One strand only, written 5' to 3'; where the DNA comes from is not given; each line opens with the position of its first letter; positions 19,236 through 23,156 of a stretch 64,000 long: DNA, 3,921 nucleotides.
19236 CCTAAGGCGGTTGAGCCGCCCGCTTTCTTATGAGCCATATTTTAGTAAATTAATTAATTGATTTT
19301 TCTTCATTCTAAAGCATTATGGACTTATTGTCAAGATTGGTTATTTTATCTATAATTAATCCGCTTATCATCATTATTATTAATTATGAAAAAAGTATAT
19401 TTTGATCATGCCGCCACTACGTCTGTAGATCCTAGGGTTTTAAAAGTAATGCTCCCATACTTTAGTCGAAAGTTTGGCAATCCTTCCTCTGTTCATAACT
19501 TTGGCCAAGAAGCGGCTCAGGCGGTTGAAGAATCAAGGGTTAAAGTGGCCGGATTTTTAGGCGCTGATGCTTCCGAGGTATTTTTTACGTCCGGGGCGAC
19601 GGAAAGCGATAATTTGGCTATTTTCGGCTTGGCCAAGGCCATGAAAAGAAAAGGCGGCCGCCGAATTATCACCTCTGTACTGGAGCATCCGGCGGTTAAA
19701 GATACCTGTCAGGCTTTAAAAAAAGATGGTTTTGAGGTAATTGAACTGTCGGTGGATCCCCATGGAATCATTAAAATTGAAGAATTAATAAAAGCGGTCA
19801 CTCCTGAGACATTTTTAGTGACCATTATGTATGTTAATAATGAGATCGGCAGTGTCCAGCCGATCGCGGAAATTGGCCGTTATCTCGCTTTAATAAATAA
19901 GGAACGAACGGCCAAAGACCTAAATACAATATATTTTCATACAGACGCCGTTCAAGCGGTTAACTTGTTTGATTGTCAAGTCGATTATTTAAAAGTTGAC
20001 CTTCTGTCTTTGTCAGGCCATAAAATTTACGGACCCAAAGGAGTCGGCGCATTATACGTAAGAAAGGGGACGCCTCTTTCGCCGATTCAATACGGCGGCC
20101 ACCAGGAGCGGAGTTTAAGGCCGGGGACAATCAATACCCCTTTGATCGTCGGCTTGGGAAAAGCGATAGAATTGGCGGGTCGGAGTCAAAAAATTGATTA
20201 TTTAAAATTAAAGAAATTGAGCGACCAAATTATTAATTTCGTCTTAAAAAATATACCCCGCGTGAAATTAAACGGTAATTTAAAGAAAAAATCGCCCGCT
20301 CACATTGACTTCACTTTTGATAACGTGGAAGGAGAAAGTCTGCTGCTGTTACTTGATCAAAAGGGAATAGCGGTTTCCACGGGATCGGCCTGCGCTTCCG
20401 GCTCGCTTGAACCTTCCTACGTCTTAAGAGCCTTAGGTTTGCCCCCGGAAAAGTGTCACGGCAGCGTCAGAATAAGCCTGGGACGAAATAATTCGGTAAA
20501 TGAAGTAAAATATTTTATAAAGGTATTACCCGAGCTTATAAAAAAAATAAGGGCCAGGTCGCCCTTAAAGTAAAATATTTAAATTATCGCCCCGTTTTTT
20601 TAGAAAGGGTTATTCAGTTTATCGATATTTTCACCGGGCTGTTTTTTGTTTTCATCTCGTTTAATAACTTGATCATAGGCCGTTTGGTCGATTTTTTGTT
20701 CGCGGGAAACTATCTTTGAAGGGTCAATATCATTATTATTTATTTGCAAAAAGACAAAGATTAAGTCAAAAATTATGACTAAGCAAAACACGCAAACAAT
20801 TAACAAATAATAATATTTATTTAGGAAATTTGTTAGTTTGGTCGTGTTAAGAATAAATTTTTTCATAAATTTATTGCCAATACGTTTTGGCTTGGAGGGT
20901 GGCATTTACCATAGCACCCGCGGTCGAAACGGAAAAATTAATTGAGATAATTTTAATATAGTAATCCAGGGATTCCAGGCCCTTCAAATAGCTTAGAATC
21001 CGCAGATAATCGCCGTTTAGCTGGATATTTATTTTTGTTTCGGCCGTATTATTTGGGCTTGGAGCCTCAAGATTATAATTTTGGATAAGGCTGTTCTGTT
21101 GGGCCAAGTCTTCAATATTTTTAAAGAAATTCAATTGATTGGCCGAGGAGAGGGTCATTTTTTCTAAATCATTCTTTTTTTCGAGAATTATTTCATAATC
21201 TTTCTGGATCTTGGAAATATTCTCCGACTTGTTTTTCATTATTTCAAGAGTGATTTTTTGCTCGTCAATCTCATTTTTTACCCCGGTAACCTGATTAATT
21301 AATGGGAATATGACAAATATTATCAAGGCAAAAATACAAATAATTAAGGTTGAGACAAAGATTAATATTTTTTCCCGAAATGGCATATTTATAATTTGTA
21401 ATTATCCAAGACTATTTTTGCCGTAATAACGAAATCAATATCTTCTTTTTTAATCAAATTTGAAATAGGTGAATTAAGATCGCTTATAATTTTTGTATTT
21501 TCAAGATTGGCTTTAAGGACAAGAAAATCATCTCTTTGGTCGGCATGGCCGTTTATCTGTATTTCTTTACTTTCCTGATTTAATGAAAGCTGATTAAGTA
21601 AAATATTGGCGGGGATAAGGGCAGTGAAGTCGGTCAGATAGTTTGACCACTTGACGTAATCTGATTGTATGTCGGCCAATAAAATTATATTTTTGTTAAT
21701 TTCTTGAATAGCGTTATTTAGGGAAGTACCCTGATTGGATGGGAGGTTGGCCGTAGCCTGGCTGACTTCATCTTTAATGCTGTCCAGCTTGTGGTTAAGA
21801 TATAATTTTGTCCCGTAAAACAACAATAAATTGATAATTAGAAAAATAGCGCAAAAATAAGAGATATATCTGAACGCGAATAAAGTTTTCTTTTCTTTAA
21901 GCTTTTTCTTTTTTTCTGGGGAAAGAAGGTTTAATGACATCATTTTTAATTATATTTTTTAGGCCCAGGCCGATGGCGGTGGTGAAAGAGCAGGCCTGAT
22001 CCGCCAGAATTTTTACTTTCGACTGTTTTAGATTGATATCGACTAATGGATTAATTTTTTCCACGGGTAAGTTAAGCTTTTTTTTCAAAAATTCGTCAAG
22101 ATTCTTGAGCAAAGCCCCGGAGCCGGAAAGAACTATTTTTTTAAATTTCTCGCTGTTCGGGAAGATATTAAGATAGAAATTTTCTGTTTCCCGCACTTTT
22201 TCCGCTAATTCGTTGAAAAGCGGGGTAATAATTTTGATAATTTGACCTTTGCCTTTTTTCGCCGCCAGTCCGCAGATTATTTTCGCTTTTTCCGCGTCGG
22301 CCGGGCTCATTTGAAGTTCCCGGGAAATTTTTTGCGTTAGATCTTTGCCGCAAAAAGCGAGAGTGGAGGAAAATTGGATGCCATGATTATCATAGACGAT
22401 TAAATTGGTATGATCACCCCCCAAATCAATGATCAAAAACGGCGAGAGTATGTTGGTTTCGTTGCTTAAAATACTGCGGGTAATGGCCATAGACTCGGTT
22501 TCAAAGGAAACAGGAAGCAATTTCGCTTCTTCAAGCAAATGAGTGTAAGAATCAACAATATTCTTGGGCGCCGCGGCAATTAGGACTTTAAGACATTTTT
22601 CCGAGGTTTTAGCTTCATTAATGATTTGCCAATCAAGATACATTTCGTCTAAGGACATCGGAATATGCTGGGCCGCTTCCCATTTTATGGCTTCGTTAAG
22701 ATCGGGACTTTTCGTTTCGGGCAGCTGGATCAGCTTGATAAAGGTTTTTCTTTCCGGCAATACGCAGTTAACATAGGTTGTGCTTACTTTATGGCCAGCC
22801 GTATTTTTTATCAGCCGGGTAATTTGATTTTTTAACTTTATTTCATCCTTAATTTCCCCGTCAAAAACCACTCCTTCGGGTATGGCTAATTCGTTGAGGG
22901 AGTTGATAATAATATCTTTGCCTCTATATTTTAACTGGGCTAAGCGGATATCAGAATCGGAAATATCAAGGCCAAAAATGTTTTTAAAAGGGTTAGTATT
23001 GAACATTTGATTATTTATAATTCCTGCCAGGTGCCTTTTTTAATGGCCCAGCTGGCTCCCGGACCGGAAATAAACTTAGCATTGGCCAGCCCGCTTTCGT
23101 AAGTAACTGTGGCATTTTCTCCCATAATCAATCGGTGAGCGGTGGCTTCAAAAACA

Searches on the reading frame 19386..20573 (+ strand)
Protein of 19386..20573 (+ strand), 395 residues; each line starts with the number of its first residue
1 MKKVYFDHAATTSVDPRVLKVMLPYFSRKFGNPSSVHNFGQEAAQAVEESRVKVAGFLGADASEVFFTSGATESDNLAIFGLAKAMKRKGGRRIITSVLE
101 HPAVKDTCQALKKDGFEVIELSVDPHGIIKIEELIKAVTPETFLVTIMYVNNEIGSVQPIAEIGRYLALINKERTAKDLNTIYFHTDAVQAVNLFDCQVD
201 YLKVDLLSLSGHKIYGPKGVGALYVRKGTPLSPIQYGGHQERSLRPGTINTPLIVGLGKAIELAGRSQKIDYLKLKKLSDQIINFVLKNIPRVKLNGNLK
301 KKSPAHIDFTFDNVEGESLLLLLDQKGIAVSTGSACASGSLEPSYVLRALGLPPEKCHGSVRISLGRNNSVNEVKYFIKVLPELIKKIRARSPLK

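Call 40: search_protein_families(library=pfam, proteins=[window:19386-20573:+], max_evalue=0.0001)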
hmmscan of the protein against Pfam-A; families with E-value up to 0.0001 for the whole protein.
window:19386-20573:+ (395 aa): 1 family
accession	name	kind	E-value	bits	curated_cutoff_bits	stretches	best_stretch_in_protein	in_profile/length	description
PF00266.25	Aminotran_5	-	2e-80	271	21.5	1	4-377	1-371/371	Aminotransferase class-V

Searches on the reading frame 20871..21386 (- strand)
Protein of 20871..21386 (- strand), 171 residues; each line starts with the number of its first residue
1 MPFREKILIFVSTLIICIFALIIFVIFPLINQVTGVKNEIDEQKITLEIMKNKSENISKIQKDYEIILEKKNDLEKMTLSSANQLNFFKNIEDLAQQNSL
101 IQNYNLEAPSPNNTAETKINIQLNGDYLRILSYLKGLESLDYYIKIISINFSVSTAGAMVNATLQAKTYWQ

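Call 40: search_protein_families(library=pfam, proteins=[window:20871-21386:-], max_evalue=0.0001)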
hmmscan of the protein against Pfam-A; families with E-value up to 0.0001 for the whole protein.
window:20871-21386:- (171 aa): 2 families
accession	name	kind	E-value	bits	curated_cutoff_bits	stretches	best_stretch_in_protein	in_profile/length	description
PF04350.18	PilO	-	2.4e-06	28.2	22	1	36-170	4-142/145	Pilus assembly protein, PilO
PF04612.17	T2SSM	-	3.5e-05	24.5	27.8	1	4-98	14-105/160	Type II secretion system (T2SS), protein M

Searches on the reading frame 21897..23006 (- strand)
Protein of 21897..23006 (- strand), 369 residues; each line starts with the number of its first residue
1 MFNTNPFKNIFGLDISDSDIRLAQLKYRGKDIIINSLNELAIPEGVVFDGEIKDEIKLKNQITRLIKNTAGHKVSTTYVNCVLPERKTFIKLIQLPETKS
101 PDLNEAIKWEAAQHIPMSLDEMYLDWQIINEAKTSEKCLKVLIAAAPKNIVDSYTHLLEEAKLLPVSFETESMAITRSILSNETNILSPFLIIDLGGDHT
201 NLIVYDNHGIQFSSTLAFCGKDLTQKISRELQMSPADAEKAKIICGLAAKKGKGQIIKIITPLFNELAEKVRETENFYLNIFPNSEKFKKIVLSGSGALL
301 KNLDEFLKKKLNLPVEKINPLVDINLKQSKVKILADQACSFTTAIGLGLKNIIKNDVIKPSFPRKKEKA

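Call 40: search_protein_families(library=pfam, proteins=[window:21897-23006:-], max_evalue=0.0001)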
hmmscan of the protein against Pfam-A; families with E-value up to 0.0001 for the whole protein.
window:21897-23006:- (369 aa): 3 families
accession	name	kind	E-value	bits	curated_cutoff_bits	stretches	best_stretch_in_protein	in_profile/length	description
PF11104.14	PilM_2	-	1.5e-52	179.1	27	1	12-350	1-338/340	Type IV pilus assembly protein PilM;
PF14450.12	FtsA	-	1.5e-12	48.4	31.8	1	192-321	2-113/127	Cell division protein FtsA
PF06723.19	MreB_Mbl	-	2.8e-06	26.8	27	0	289-316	275-302/327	MreB/Mbl protein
